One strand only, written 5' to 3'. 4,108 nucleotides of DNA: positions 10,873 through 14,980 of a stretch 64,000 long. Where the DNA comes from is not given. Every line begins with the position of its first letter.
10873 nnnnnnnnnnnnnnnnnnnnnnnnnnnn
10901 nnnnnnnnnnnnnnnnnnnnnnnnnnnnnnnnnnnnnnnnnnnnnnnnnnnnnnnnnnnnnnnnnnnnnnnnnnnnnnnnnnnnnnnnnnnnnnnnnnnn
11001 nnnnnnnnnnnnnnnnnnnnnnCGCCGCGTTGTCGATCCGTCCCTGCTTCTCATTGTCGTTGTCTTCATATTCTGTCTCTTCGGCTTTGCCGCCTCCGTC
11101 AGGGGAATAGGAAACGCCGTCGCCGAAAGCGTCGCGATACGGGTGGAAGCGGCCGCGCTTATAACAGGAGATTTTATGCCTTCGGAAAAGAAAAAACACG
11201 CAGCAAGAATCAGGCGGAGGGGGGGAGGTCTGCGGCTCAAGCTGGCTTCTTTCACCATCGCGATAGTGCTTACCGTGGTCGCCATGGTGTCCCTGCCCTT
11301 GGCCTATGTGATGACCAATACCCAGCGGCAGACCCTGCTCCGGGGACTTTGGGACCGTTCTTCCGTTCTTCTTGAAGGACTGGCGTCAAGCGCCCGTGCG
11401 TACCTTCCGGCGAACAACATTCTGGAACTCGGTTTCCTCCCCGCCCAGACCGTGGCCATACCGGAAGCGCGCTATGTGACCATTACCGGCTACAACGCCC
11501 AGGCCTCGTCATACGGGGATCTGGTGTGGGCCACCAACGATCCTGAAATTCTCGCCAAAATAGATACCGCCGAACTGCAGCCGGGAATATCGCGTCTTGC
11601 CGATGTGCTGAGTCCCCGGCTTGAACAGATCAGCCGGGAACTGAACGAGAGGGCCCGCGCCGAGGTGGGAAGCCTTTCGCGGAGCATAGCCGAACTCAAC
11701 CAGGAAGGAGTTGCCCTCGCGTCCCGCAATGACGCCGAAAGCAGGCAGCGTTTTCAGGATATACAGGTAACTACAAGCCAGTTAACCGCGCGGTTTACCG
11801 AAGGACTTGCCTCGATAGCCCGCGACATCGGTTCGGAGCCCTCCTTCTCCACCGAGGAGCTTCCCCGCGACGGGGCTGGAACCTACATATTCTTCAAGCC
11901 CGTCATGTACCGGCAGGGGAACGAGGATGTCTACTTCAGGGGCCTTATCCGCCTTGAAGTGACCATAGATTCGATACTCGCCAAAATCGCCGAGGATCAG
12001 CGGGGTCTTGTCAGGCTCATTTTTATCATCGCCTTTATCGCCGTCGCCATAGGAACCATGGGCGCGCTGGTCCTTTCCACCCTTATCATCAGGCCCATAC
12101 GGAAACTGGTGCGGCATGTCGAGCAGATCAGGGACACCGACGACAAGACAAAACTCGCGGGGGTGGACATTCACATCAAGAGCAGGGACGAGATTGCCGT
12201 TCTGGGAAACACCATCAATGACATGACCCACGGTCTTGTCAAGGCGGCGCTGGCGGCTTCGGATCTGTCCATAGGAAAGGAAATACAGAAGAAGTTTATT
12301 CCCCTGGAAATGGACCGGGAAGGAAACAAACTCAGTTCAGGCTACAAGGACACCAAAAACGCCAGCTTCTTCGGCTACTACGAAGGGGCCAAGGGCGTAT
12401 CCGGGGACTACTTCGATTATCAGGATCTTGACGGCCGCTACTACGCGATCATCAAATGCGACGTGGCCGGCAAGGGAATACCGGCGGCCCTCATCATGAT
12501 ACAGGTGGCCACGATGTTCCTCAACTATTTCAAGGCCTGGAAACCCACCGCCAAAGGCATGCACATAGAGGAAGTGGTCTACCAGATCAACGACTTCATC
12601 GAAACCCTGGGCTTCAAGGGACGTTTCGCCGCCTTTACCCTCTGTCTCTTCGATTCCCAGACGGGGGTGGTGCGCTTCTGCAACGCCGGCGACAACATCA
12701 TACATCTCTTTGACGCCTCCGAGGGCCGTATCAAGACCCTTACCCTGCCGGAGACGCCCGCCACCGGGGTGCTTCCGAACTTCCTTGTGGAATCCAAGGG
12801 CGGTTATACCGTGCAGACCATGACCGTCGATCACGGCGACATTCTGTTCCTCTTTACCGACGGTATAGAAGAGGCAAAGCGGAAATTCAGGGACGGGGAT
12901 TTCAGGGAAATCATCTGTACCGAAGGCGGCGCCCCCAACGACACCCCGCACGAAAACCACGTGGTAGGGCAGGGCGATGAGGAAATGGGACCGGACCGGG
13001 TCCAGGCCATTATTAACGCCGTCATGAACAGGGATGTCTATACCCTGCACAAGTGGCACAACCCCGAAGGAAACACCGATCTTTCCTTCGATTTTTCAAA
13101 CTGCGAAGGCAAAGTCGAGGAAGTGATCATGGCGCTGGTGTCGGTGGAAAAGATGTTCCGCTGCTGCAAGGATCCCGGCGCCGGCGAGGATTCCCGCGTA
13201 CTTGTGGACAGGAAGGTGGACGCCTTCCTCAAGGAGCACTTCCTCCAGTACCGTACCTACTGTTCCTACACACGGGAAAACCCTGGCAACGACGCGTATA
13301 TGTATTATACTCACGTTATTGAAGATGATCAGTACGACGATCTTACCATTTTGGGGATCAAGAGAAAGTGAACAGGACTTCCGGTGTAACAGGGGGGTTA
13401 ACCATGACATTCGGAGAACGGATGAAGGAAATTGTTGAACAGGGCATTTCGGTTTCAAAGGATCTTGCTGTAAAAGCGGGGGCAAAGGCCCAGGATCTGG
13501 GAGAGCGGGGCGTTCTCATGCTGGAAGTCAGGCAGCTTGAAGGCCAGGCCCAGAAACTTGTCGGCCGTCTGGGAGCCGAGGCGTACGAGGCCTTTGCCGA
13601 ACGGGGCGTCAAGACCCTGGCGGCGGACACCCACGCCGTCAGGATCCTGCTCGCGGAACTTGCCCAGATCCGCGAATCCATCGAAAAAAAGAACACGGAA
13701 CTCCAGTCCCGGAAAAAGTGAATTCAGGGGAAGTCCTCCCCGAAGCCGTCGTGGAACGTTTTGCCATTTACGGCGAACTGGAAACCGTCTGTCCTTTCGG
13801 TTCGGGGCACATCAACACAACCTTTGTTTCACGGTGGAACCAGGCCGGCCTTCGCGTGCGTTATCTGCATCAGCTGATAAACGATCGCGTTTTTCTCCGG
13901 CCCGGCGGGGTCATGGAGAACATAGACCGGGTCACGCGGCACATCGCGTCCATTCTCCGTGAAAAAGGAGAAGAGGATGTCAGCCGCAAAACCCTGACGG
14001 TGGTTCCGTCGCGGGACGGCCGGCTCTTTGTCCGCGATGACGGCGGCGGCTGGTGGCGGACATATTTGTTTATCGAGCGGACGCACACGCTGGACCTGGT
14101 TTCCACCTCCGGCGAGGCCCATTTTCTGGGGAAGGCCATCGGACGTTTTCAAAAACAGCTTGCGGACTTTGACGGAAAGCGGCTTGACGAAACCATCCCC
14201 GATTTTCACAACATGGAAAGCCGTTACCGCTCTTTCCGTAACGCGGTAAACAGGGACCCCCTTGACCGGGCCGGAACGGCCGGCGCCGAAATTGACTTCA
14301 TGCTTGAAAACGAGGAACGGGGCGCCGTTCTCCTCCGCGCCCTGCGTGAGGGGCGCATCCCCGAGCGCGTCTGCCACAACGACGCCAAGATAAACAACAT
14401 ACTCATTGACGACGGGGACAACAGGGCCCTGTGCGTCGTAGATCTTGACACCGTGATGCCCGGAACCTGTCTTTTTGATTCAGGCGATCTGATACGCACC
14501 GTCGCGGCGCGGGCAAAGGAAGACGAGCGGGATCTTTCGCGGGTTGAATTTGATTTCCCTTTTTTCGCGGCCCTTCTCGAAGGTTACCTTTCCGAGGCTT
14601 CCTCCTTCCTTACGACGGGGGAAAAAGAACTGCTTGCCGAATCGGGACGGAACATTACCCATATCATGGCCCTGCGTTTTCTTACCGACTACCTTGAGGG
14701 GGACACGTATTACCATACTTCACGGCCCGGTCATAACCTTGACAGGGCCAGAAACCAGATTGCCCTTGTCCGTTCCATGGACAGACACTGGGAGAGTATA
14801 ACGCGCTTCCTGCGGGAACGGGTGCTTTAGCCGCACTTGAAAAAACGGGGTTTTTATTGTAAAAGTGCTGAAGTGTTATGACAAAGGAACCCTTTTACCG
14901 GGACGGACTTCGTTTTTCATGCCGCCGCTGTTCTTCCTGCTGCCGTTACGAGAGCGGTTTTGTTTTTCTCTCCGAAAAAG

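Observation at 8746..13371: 1541-aa three-pass chimera: sialidase-like BNR propeller + FN3 pair + second periplasmic module + HAMP + SpoIIE/PP2C phosphatase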

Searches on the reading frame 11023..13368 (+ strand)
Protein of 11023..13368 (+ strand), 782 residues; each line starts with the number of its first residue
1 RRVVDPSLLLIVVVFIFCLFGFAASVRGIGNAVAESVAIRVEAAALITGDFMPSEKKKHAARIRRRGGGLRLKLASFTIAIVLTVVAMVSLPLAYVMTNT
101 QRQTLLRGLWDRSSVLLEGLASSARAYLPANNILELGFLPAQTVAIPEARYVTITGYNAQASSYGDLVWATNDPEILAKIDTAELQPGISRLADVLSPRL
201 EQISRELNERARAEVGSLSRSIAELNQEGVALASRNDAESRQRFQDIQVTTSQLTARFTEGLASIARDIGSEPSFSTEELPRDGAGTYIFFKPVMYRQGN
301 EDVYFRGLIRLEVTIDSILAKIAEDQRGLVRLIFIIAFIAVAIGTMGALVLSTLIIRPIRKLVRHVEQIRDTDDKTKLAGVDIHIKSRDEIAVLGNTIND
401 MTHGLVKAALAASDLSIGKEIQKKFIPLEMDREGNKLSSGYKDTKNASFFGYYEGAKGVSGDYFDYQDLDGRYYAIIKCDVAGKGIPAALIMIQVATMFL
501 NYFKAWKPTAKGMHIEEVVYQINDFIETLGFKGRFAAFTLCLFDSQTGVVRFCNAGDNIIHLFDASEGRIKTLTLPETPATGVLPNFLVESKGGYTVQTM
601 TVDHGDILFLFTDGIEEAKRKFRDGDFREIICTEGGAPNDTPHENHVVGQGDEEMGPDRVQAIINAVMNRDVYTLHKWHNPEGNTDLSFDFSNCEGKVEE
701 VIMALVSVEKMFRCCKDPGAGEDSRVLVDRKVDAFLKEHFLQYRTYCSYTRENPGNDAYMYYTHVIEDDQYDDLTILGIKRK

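Call 50: predict_structure(alignment_id=A3)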
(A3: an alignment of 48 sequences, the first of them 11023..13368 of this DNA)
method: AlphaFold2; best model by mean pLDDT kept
length: 782 residues; sequences in the alignment: 48
mean_pLDDT: 85.4   pTM: 0.54
mean pLDDT of the five models: 85.4, 85.0, 83.2, 83.0, 81.5
residues with pLDDT >= 90: 342; 70-90: 373; 50-70: 56; < 50: 11
segments of 3 or more residues with pLDDT < 50: 1-4, 49-54
pLDDT, mean of each block of 10 residues (from residue 1): 57 79 81 73 57 49 58 76 81 79 88 92 90 90 90 85 77 92 89 87 89 90 89 86 90 90 88 84 78 88 89 90 82 83 81 79 78 75 79 80 70 65 85 87 95 82 91 94 82 89 86 87 88 88 95 94 94 93 90 92 95 91 92 83 84 92 95 94 92 94 96 91 90 96 92 87 92 93 94
secondary structure, 60 per line:
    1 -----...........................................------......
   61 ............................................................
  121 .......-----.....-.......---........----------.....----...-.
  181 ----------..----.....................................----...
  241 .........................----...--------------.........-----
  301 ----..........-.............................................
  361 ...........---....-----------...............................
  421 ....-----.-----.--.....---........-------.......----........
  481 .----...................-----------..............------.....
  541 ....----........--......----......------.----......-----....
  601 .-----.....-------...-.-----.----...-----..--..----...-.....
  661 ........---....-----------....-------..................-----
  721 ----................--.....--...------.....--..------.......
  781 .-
elements in order (helices of 4 or more, strands of 3 or more residues): H6-48 H55-127 H133-137 H139-145 E149-156 E167-171 H197-233 H238-265 E270-272 E287-295 E305-314 H316-371 H375-378 H390-424 E439-443 E447-454 E462-468 E473-481 H486-504 H516-529 E536-544 E549-556 E559-564 E569-574 H586-591 E597-601 E607-611 E619-621 E652-654 H656-668 E672-675 E687-690 H698-713 E725-729 H730-739 H743-747 E750-752 E759-763 E774-781

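Call 52: search_solved_structures(query=A3, max_evalue=0.1, show_alignments=2)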
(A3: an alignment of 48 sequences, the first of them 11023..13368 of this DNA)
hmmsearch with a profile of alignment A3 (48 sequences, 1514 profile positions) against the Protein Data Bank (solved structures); distinct sequences matched with E-value up to 0.1: 16.
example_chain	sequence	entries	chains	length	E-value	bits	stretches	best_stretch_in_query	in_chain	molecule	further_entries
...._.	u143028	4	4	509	3.9e-05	24.4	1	148-249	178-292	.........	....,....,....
8t26_A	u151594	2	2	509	4e-05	24.3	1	148-249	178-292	Sialidase, putative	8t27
3ke6_A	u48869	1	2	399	6.3e-05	23.7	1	1192-1349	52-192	Protein Rv1364c/MT1410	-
8gn6_C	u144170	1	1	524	6.9e-05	23.5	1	148-249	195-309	Sialidase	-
8gn6_A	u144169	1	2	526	7e-05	23.5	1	148-249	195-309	Sialidase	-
3es2_A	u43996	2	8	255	0.004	17.7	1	1191-1231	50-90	Probable two-component response regulator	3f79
3eq2_A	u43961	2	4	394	0.0078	16.7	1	1191-1230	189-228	Probable two-component response regulator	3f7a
2yn3_A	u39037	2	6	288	0.01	16.4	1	468-606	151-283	PUTATIVE INNER MEMBRANE PROTEIN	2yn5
9cuy_c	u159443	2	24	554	0.017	15.6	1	926-989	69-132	Short tail fiber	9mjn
1k85_A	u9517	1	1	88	0.027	15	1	414-490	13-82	CHITINASE A1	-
3zrw_B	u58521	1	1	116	0.042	14.3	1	1085-1150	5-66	AF1503 PROTEIN, OSMOLARITY SENSOR PROTEIN ENVZ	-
5mqh_A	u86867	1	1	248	0.042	14.3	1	1187-1369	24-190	Serine phosphatase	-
6nz0_Z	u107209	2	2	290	0.057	13.9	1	353-487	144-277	Dyslexia-associated protein KIAA0319-like protein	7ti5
3taw_A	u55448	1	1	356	0.067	13.6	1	148-192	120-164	Hypothetical glycoside hydrolase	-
6bt9_A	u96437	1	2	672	0.07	13.6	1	415-503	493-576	Chitinase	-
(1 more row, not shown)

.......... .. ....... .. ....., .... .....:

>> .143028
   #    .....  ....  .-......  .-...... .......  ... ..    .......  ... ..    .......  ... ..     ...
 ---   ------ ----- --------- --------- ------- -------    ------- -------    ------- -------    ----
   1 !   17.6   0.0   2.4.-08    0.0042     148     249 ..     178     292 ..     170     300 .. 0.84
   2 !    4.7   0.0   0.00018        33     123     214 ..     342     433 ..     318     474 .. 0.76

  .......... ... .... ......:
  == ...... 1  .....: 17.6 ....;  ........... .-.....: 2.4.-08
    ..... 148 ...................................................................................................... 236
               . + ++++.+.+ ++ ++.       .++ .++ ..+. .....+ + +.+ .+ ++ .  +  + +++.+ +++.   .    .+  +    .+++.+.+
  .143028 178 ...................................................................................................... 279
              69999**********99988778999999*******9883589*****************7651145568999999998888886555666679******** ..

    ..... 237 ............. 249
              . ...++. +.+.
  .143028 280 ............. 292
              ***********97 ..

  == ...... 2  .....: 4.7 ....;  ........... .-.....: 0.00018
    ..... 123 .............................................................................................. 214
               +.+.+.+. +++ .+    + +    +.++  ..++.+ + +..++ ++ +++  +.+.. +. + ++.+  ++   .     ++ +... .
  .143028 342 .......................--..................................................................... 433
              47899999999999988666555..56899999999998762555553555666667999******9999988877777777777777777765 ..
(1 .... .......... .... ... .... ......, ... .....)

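Call 53: fold_search(model_id=the predicted structure, library=pdb)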
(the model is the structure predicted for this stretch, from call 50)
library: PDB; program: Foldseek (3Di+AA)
matches with E <= 10: 494; with E <= 0.001: 92
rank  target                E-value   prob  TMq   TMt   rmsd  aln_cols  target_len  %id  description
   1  3f79_F                5.5e-11  1.00  0.22  0.71   2.5       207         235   20  Structure of pseudo-centered cell crystal form of the C-terminal phosphatase domain of P. aeruginosa RssB (released 2009-11-24)
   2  3f79_B                6.5e-11  1.00  0.22  0.70   3.3       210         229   20  Structure of pseudo-centered cell crystal form of the C-terminal phosphatase domain of P. aeruginosa RssB (released 2009-11-24)
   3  3f79_E                1.0e-10  1.00  0.21  0.67   2.7       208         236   20  Structure of pseudo-centered cell crystal form of the C-terminal phosphatase domain of P. aeruginosa RssB (released 2009-11-24)
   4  3f7a_B                1.0e-10  1.00  0.25  0.49  14.2       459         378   14  Structure of Orthorhombic crystal form of Pseudomonas aeruginosa RssB (released 2009-11-24)
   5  3ke6_A                1.1e-10  1.00  0.24  0.49   6.1       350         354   14  The crystal structure of the RsbU and RsbW domains of Rv1364c from Mycobacterium tuberculosis (released 2010-11-10)
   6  3f79_C                2.5e-10  1.00  0.21  0.69   3.1       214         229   20  Structure of pseudo-centered cell crystal form of the C-terminal phosphatase domain of P. aeruginosa RssB (released 2009-11-24)
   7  3eq2_A                2.5e-10  1.00  0.20  0.41  14.3       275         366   19  Structure of Hexagonal Crystal form of Pseudomonas aeruginosa RssB (released 2009-10-20)
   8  3w40_A                4.3e-10  1.00  0.23  0.82   4.1       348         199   11  Crystal structure of RsbX in complex with magnesium in space group P1 (released 2014-01-22)
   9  3eq2_B                4.3e-10  1.00  0.22  0.44  10.7       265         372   20  Structure of Hexagonal Crystal form of Pseudomonas aeruginosa RssB (released 2009-10-20)
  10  3ke6_B                8.9e-10  1.00  0.23  0.48   6.2       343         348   14  The crystal structure of the RsbU and RsbW domains of Rv1364c from Mycobacterium tuberculosis (released 2010-11-10)
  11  3f79_D                1.3e-09  1.00  0.22  0.70   3.0       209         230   19  Structure of pseudo-centered cell crystal form of the C-terminal phosphatase domain of P. aeruginosa RssB (released 2009-11-24)
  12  5ucg_B                1.5e-09  1.00  0.22  0.48   6.8       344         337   12  Structure of the PP2C Phosphatase Domain and a Fragment of the Regulatory Domain of the Cell Fate Determinant SpoIIE f (released 2017-05-31)
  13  5ucg_A                1.8e-09  1.00  0.22  0.46  59.3       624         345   11  Structure of the PP2C Phosphatase Domain and a Fragment of the Regulatory Domain of the Cell Fate Determinant SpoIIE f (released 2017-05-31)
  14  3es2_A                2.4e-09  1.00  0.21  0.67   3.2       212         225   20  Structure of the C-terminal phosphatase domain of P. aeruginonsa RssB (released 2009-10-20)
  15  3f7a_A                3.8e-09  1.00  0.20  0.40  12.4       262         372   19  Structure of Orthorhombic crystal form of Pseudomonas aeruginosa RssB (released 2009-11-24)
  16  5ucg_C                4.7e-09  1.00  0.19  0.43   9.7       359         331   12  Structure of the PP2C Phosphatase Domain and a Fragment of the Regulatory Domain of the Cell Fate Determinant SpoIIE f (released 2017-05-31)
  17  5ucg_D                2.5e-08  1.00  0.22  0.48   8.0       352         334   13  Structure of the PP2C Phosphatase Domain and a Fragment of the Regulatory Domain of the Cell Fate Determinant SpoIIE f (released 2017-05-31)
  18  5ucg_E                2.8e-08  1.00  0.22  0.49   9.0       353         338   13  Structure of the PP2C Phosphatase Domain and a Fragment of the Regulatory Domain of the Cell Fate Determinant SpoIIE f (released 2017-05-31)
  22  3f79_A                7.2e-08  1.00  0.20  0.67   3.1       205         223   18  Structure of pseudo-centered cell crystal form of the C-terminal phosphatase domain of P. aeruginosa RssB (released 2009-11-24)
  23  6k4e_B                1.8e-07  1.00  0.23  0.68   5.5       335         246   13  SiaA-PP2C domain of Pseudomonas aeruginosa (released 2019-06-26)
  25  6k4e_A                3.2e-07  1.00  0.22  0.64   7.6       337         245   15  SiaA-PP2C domain of Pseudomonas aeruginosa (released 2019-06-26)
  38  9a5d_A                3.5e-06  1.00  0.27  0.33  17.1       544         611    9  Integrative model of WALK-YYCH by crosslinking MS and deep learning (released 2024-09-18)
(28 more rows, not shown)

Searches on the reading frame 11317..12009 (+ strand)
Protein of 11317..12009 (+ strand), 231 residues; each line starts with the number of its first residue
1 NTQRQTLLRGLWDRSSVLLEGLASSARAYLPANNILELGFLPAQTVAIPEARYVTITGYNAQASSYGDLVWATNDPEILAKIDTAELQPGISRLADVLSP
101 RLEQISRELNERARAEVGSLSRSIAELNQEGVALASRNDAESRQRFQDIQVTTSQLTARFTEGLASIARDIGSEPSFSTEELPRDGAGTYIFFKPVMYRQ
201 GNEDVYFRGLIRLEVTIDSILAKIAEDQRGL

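Call 73: search_protein_families(library=pfam, proteins=[window:11317-12009:+], max_evalue=10)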
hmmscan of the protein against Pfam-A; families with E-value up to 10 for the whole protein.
window:11317-12009:+ (231 aa): 2 families
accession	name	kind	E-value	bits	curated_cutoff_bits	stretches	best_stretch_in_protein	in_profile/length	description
PF01442.23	Apolipoprotein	-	0.023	14.9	90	1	93-171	66-137/190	Apolipoprotein A1/A4/E domain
PF21862.1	CiaD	-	0.15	12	27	1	5-41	5-41/54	CiaD-like protein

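Call 78: search_protein_families(library=ncbifam, proteins=[window:11317-12009:+], max_evalue=0.1)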
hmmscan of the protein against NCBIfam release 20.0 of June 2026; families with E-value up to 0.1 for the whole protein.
window:11317-12009:+ (231 aa): 0 families

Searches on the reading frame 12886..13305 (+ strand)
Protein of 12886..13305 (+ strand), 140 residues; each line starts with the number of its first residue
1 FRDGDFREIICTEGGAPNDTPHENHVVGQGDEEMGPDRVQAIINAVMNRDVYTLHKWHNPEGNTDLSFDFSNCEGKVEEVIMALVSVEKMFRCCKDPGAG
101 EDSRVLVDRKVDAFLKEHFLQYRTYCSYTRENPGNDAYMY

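Call 73: search_protein_families(library=pfam, proteins=[window:12886-13305:+], max_evalue=10)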
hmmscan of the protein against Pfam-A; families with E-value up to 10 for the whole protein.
window:12886-13305:+ (140 aa): 0 families

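Call 78: search_protein_families(library=ncbifam, proteins=[window:12886-13305:+], max_evalue=0.1)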
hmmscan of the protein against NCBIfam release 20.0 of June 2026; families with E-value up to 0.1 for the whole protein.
window:12886-13305:+ (140 aa): 0 families

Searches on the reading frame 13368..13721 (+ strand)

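Call 10: search_protein_families(library=pfam, proteins=[window:13368-13721:+], max_evalue=0.01)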
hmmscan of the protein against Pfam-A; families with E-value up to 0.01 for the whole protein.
window:13368-13721:+ (117 aa): 0 families

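Call 73: search_protein_families(library=pfam, proteins=[window:13404-13718:+], max_evalue=10)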
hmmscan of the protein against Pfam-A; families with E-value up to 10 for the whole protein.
window:13404-13718:+ (105 aa): 1 family
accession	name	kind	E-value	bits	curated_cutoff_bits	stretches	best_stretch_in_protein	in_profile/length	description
PF14775.11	NYD-SP28_assoc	-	0.34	11.5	27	0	85-102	37-54/60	Sperm tail C-terminal domain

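Call 78: search_protein_families(library=ncbifam, proteins=[window:13404-13718:+], max_evalue=0.1)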
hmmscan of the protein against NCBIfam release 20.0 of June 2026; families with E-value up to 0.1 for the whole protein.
window:13404-13718:+ (105 aa): 0 families

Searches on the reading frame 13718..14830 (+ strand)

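Call 10: search_protein_families(library=pfam, proteins=[window:13718-14830:+], max_evalue=0.01)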
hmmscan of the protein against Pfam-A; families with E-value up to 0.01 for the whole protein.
window:13718-14830:+ (370 aa): 1 family
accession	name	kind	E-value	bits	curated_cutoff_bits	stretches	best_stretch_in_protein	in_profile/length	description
PF01636.29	APH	-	3e-10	40.7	23.2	1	103-269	60-222/239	Phosphotransferase enzyme family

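Call 78: search_protein_families(library=ncbifam, proteins=[window:13718-14830:+], max_evalue=0.1)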
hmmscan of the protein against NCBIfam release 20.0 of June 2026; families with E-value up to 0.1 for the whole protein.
window:13718-14830:+ (370 aa): 3 families
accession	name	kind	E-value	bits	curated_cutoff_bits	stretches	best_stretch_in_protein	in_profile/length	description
TIGR02906.1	spore_CotS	subfamily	0.0039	16.2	172.7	1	217-306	189-264/314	CotS family spore coat protein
NF033692.1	APH_2pp_I_a_f_h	exception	0.047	13.2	475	1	134-243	106-205/290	APH(2'')-Ia/If/Ih family aminoglycoside O-phosphotransferase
NF000508.1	APH_2pp_Ia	exception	0.086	12.4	600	0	132-244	92-194/277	aminoglycoside O-phosphotransferase APH(2'')-Ia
